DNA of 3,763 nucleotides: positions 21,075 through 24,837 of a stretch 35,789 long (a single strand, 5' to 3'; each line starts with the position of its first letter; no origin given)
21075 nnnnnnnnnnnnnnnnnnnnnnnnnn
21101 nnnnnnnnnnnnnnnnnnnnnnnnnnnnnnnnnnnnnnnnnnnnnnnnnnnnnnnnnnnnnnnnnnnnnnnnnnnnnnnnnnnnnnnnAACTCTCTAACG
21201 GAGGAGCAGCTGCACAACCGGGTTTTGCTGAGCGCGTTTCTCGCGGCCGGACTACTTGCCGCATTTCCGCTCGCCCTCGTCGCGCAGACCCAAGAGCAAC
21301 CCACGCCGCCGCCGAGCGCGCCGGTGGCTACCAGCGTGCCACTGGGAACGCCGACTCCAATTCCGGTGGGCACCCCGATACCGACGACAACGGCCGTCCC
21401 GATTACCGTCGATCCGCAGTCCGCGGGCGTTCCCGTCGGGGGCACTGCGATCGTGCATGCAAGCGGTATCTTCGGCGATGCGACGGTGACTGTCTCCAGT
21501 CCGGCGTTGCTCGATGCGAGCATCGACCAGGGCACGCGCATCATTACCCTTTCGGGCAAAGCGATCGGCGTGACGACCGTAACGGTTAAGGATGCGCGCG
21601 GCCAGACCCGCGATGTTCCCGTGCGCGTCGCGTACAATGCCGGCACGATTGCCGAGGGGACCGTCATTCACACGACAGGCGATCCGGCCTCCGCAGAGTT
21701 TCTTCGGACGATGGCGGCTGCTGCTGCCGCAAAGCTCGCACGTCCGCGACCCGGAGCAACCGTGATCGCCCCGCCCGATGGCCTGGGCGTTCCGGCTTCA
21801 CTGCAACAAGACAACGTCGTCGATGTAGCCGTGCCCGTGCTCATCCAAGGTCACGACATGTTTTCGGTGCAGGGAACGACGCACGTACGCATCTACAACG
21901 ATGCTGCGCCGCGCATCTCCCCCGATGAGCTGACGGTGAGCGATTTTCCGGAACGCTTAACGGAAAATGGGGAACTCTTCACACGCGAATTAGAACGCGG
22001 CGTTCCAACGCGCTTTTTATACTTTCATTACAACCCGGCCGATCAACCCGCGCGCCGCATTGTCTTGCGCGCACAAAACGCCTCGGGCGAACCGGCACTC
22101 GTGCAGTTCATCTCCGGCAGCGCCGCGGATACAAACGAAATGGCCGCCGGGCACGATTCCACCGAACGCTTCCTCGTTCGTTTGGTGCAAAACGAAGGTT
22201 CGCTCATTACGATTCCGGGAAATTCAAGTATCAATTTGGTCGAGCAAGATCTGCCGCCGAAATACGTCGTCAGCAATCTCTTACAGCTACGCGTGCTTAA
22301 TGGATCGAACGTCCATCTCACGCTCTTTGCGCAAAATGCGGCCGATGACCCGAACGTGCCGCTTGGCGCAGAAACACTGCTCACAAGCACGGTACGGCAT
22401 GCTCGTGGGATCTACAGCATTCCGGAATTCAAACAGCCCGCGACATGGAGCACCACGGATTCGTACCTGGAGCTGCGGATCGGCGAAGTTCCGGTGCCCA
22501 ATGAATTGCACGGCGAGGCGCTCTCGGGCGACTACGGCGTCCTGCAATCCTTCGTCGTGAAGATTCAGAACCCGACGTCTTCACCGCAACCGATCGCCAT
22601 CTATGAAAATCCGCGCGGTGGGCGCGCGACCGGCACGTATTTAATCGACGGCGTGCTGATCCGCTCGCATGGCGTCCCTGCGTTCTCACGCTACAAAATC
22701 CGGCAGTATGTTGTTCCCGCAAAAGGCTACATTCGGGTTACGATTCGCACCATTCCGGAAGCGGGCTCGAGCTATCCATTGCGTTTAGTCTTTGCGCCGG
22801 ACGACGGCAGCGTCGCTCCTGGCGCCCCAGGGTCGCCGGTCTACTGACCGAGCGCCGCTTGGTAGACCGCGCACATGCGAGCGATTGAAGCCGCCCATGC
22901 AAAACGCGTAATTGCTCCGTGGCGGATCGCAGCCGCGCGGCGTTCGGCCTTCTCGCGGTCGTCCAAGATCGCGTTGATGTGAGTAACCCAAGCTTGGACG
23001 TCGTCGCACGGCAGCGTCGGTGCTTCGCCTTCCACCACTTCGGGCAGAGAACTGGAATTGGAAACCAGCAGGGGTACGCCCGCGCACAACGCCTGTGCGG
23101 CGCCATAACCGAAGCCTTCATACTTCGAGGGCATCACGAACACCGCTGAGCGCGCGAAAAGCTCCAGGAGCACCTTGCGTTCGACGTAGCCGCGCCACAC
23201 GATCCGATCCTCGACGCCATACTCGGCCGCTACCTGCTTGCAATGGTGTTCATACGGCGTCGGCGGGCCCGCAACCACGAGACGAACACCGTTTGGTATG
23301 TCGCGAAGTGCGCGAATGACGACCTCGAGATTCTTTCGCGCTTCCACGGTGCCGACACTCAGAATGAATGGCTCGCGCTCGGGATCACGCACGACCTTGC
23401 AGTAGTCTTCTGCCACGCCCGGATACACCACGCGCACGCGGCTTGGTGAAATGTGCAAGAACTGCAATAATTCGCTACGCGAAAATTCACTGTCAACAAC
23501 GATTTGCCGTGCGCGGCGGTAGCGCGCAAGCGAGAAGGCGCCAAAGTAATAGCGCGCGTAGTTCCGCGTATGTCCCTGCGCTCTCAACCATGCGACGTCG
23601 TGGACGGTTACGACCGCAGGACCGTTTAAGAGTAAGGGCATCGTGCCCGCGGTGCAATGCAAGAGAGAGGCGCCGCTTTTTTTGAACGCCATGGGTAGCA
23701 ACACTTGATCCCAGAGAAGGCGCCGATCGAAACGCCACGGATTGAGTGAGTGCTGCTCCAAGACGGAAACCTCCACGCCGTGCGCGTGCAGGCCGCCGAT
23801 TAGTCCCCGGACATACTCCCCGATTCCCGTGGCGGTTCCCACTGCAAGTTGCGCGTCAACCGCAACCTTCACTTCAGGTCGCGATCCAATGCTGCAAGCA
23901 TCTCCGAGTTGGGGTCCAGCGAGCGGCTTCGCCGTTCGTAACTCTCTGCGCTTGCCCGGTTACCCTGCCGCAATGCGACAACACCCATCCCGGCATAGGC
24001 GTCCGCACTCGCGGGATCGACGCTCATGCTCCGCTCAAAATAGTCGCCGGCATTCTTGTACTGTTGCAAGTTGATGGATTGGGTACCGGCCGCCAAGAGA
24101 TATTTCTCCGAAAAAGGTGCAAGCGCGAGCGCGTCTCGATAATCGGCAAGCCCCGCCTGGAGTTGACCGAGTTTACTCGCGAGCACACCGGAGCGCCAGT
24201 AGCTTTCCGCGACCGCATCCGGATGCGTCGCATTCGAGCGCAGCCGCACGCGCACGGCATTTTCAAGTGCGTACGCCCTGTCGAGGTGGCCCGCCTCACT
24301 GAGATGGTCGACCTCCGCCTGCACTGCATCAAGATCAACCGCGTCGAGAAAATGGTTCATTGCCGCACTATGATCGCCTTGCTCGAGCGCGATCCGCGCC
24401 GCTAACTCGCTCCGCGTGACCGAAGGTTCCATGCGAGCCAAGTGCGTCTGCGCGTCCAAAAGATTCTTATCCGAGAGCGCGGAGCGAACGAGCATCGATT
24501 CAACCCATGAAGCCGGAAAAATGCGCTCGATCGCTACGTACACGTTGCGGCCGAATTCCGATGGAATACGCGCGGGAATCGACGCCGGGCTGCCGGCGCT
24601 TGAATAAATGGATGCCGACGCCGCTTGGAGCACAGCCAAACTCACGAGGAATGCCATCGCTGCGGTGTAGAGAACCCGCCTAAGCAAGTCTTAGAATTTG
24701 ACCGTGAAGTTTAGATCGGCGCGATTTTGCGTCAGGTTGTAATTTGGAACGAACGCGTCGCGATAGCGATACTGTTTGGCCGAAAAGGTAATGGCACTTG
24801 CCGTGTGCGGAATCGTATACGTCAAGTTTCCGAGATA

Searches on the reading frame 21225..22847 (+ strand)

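Call 8: search_protein_families(library=pfam, proteins=[window:21225-22847:+], max_evalue=0.001)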
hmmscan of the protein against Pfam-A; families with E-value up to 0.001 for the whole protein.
window:21225-22847:+ (540 aa): 1 family
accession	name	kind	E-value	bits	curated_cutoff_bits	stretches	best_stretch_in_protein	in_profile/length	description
PF13629.12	T2SS-T3SS_pil_N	-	1.3e-05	25.2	23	1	69-135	7-71/72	Pilus formation protein N terminal region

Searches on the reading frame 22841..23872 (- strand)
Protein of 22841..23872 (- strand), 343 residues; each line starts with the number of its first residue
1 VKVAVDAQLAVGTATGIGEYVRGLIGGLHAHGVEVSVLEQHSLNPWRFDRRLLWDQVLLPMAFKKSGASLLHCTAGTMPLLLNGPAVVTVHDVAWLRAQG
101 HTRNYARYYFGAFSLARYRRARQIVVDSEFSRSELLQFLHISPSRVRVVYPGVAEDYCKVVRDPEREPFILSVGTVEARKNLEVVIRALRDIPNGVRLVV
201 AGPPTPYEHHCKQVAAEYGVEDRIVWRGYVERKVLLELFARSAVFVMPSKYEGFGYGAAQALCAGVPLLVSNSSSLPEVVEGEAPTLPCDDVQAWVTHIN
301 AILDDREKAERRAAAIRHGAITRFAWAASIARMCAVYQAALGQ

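Call 68: search_protein_families(library=pfam, proteins=[window:22841-23872:-], max_evalue=0.001)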
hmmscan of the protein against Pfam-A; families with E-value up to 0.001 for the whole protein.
window:22841-23872:- (343 aa): 6 families
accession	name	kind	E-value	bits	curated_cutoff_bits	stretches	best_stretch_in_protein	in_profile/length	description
PF00534.26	Glycos_transf_1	-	1.6e-28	99.8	26.4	1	161-316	9-169/172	Glycosyl transferases group 1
PF13692.12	Glyco_trans_1_4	-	5.4e-22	79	27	1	168-305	2-142/142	Glycosyl transferases group 1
PF20706.3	GT4-conflict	-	5.6e-21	75.4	26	1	143-332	171-384/385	Family 4 Glycosyltransferase in conflict systems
PF13439.12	Glyco_transf_4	-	5.6e-12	46.4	28.5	1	16-154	3-167/170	Glycosyltransferase Family 4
PF13524.12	Glyco_trans_1_2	-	7e-06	26.5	25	1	184-334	4-143/144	Glycosyl transferase-like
PF13579.12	Glyco_trans_4_4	-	3.3e-05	24.7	29.7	0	83-152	94-158/158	Glycosyl transferase 4-like domain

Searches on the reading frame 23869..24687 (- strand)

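Call 68: search_protein_families(library=pfam, proteins=[window:23869-24687:-], max_evalue=0.001)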
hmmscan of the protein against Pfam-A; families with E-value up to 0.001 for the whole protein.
window:23869-24687:- (272 aa): 6 families
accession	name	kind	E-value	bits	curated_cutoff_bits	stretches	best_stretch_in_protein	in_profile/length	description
PF13181.12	TPR_8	-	5.6e-12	45.2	25.7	0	160-191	1-32/34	Tetratricopeptide repeat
PF07719.23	TPR_2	-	8.6e-11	41.5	27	0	160-191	1-32/34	Tetratricopeptide repeat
PF00515.34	TPR_1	-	3.2e-08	33.5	27.8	0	167-191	8-32/34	Tetratricopeptide repeat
PF13424.12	TPR_12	-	2.1e-06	28.2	30.1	0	207-257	16-74/77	Tetratricopeptide repeat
PF13432.12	TPR_16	-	1.8e-05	25.5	32.7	0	207-261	10-64/65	Tetratricopeptide repeat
PF13414.12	TPR_11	-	2.4e-05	24.3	26.8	0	209-242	9-42/42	TPR repeat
